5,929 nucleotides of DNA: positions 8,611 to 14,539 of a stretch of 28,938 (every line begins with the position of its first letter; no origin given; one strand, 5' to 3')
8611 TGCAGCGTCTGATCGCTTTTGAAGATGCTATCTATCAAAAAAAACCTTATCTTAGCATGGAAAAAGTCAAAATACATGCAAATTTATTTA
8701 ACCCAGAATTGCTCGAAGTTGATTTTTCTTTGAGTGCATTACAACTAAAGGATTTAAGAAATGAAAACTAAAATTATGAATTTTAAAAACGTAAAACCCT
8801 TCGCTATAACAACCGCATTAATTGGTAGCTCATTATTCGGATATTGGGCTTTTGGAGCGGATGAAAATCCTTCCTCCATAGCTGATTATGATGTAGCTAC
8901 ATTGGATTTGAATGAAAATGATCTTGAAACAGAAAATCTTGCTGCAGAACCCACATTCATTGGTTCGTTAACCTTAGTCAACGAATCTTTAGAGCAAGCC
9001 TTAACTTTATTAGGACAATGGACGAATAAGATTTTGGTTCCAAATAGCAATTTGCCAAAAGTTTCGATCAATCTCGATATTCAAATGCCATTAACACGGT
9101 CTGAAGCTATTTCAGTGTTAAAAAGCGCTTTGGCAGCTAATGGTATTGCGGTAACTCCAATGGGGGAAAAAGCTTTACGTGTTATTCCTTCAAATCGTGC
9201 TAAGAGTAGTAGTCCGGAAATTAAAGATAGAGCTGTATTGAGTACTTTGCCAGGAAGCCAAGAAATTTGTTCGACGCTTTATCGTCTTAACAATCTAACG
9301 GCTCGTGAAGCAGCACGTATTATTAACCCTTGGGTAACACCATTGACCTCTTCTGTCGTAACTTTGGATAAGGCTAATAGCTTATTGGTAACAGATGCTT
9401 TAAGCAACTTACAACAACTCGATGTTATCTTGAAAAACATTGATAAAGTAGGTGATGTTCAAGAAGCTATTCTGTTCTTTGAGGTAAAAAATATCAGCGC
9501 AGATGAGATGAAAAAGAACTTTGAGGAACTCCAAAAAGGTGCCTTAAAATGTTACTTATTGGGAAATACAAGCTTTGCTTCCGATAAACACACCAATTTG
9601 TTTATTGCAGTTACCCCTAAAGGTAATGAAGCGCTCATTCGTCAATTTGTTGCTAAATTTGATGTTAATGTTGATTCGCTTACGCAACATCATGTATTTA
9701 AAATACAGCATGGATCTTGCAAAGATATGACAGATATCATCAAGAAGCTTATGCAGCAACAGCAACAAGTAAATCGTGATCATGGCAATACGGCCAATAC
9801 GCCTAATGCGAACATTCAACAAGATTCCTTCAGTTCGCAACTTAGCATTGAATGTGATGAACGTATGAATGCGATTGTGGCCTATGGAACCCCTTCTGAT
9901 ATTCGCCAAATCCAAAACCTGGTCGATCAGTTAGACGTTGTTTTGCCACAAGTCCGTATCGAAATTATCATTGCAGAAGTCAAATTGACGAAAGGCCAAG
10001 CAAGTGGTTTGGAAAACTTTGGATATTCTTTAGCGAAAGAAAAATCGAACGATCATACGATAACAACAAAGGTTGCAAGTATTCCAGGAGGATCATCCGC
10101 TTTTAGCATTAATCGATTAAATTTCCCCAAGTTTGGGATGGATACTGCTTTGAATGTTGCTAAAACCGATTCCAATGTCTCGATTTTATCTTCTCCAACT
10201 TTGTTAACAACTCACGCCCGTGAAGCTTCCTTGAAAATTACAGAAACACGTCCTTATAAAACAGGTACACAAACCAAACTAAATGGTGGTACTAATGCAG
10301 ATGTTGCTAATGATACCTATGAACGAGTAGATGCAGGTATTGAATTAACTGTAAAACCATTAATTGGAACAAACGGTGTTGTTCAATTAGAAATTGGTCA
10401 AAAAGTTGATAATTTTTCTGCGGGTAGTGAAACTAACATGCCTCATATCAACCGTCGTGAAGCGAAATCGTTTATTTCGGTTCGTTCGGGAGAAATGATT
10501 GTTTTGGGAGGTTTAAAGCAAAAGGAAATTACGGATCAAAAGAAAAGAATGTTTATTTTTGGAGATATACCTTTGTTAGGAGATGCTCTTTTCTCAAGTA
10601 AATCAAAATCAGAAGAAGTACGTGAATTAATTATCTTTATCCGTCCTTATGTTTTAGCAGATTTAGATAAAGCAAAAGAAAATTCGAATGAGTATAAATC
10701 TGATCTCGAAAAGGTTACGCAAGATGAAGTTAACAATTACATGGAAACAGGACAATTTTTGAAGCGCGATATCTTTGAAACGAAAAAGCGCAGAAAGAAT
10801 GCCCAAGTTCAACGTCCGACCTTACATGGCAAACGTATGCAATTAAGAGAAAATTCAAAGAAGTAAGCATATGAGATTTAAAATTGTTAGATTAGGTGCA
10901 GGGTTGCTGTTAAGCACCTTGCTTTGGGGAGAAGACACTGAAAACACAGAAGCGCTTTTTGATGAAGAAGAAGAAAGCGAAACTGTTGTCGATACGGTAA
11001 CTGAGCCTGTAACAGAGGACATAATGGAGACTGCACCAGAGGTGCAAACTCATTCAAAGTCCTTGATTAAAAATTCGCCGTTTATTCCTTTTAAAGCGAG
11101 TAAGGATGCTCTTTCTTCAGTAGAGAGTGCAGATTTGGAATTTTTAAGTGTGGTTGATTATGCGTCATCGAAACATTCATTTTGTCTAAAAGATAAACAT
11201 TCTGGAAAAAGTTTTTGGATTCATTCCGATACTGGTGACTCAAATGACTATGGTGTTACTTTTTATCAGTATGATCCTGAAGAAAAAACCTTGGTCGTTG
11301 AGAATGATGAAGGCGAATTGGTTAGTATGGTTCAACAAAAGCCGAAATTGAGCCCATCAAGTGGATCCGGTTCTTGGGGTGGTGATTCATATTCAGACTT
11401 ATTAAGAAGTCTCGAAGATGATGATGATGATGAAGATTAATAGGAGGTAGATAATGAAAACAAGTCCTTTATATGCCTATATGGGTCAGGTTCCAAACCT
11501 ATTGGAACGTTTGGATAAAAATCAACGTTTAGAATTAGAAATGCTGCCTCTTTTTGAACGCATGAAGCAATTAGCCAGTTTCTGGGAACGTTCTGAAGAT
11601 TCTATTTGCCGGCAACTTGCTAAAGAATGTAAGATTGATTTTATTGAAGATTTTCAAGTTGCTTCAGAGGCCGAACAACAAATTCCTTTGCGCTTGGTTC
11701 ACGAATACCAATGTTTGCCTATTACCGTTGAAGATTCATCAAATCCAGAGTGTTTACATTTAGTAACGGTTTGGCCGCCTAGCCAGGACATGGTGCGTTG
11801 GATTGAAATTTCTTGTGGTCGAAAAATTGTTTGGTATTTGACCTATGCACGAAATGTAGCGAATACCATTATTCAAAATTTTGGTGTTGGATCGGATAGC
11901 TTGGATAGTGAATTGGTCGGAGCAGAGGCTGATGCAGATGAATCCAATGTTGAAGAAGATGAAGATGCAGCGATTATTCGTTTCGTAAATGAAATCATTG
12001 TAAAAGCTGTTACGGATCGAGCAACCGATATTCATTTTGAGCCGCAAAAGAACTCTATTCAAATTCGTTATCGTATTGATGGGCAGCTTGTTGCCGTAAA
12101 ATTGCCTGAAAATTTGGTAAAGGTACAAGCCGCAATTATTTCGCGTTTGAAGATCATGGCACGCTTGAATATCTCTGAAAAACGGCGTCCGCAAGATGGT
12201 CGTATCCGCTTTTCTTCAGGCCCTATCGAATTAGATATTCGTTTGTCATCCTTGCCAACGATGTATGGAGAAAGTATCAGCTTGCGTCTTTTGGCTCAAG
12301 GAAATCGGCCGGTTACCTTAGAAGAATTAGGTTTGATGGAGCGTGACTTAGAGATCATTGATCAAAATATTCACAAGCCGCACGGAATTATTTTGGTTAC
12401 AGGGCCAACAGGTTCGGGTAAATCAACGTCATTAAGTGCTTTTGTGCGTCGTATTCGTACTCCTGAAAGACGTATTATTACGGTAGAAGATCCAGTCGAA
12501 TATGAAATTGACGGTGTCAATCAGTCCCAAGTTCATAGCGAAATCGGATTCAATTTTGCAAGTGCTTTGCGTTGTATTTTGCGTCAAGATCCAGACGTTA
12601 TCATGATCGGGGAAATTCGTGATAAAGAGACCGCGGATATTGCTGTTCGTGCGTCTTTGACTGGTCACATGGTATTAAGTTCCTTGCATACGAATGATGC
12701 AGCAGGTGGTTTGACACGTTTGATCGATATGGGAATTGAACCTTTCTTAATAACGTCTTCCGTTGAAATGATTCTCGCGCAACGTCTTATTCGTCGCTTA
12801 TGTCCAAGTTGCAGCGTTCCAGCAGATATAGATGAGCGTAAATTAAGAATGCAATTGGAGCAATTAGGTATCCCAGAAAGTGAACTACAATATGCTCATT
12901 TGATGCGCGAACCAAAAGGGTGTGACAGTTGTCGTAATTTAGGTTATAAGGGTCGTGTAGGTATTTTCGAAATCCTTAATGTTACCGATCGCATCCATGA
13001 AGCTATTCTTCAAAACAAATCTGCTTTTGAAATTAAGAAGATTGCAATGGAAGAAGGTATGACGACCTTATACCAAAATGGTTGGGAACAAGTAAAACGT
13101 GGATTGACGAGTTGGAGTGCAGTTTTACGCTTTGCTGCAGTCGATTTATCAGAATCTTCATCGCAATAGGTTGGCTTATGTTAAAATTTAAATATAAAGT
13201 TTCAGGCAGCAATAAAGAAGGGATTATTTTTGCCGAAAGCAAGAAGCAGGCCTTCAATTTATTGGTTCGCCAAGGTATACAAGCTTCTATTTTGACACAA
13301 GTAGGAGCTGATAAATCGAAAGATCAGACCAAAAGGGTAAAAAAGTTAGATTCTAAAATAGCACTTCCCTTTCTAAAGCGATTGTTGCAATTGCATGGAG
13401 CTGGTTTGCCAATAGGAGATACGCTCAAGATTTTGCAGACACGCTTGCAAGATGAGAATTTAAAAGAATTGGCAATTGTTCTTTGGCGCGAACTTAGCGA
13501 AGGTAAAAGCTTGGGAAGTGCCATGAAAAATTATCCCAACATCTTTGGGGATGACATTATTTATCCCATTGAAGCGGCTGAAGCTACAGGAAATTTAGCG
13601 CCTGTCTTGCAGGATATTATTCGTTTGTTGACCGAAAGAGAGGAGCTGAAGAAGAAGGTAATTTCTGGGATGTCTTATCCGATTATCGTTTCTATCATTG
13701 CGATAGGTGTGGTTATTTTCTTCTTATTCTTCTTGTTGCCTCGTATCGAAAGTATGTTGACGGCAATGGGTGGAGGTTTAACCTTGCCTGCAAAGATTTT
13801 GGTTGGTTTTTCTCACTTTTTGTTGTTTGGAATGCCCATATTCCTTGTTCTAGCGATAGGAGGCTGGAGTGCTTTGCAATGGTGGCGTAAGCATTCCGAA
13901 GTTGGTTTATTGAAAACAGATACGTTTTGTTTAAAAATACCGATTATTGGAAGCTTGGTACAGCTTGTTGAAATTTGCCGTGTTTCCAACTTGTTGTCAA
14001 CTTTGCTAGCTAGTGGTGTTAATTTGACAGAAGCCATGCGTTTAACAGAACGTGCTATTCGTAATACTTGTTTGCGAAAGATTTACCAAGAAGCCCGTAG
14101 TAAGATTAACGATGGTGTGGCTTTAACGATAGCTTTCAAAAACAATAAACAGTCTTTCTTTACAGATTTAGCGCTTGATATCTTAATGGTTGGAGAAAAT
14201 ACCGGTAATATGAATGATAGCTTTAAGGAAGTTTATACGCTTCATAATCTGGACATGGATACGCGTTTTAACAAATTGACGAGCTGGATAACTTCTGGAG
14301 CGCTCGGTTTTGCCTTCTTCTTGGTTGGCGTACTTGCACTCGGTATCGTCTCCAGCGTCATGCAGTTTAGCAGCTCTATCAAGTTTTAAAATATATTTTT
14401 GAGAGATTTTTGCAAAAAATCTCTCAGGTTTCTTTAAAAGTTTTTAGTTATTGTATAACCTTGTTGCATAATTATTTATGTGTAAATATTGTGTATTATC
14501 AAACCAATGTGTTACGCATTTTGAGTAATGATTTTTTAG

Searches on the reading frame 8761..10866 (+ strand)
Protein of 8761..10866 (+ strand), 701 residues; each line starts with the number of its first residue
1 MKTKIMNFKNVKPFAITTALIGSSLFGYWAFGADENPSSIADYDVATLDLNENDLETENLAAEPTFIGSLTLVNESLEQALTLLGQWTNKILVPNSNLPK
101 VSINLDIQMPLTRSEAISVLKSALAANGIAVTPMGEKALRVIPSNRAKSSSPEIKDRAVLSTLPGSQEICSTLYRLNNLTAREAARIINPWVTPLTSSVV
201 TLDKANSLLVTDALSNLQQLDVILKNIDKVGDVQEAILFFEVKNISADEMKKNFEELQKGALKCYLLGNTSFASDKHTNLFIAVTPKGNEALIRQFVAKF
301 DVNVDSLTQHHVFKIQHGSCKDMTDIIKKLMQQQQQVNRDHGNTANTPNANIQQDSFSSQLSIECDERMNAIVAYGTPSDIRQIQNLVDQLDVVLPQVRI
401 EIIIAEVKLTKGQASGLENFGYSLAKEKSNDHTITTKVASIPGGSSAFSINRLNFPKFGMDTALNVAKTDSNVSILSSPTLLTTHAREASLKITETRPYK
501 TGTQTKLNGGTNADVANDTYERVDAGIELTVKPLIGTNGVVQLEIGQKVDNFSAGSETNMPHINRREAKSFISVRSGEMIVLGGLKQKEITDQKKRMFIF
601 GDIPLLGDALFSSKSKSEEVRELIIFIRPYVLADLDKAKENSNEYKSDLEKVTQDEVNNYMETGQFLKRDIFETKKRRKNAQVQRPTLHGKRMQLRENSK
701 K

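Call 7: search_protein_families(library=pfam, proteins=[window:8761-10866:+], max_evalue=0.01)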
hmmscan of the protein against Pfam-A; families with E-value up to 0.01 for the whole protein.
window:8761-10866:+ (701 aa): 3 families
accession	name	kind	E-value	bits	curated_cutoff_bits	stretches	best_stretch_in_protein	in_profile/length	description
PF00263.26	Secretin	-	2.3e-38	131.9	27.5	1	468-632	3-168/169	Bacterial type II and III secretion system protein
PF03958.22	Secretin_N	-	6.6e-23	81.2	28.2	2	311-394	2-66/69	Bacterial type II/III secretion system short domain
PF21305.2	type_II_gspD_N0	-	0.0043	17.3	27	1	74-141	5-71/71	GspD-like, N0 domain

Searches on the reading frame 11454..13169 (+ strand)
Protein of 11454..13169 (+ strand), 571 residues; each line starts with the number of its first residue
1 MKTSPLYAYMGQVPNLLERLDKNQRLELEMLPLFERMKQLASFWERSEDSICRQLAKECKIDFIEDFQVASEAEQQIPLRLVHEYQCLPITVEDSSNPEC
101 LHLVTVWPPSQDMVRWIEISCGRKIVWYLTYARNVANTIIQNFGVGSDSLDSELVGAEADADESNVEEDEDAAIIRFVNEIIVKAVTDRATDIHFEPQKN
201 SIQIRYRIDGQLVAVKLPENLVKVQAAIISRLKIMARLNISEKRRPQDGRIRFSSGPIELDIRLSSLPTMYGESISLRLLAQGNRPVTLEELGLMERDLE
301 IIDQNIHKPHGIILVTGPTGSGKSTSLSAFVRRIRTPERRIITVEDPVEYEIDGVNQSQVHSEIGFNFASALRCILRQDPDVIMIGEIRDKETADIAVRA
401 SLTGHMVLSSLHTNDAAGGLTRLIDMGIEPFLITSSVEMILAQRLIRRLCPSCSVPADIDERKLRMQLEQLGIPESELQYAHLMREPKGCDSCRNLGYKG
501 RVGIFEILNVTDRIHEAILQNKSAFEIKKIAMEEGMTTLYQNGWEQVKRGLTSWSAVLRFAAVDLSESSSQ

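Call 7: search_protein_families(library=pfam, proteins=[window:11454-13169:+], max_evalue=0.01)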
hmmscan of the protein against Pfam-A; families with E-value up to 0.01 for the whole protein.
window:11454-13169:+ (571 aa): 9 families
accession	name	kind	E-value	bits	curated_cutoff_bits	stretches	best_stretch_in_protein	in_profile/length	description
PF00437.27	T2SSE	-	6e-132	440.2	24.9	1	167-559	1-370/370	Type II/IV secretion system protein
PF13191.12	AAA_16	-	8.7e-05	23.5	32.6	1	308-344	23-57/167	AAA ATPase domain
PF13401.12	AAA_22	-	0.00013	22.8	27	1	309-350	4-45/130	AAA domain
PF25199.1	nSTAND_NTPase5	-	0.0004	20.7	34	1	288-350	21-82/145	Novel STAND NTPase 5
PF13555.12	AAA_29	-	0.00059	20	27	1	308-330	20-42/61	P-loop containing region of AAA domain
PF13476.12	AAA_23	-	0.0029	18.7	27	1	303-330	12-39/201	AAA domain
PF00005.33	ABC_tran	-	0.0054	17.8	25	0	311-367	12-64/137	ABC transporter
PF01637.24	ATPase_2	-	0.0079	16.5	33.2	0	297-363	6-73/225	ATPase domain predominantly from Archaea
PF05157.20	MshEN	-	0.008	16.6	23.1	0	64-142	8-83/90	MshEN domain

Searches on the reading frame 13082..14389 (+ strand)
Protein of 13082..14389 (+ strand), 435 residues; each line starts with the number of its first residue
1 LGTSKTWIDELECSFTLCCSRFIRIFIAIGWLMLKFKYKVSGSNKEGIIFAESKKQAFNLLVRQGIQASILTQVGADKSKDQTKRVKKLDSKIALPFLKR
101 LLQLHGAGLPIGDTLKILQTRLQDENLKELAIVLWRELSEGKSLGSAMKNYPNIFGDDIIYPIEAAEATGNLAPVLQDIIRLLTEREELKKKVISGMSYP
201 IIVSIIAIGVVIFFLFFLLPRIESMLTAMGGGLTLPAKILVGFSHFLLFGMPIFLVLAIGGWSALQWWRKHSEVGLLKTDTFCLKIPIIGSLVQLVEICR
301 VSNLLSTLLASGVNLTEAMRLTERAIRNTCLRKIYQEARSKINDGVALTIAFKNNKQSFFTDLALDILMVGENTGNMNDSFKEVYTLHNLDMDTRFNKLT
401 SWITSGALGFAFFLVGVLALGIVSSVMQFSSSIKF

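Call 5: search_protein_families(library=pfam, proteins=[window:13082-14389:+], max_evalue=1)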
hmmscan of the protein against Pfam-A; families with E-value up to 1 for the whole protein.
window:13082-14389:+ (435 aa): 1 family
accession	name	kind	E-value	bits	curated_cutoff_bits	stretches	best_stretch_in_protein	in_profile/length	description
PF00482.28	T2SSF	-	2.1e-40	138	25.2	2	97-220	1-125/125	Type II secretion system (T2SS), protein F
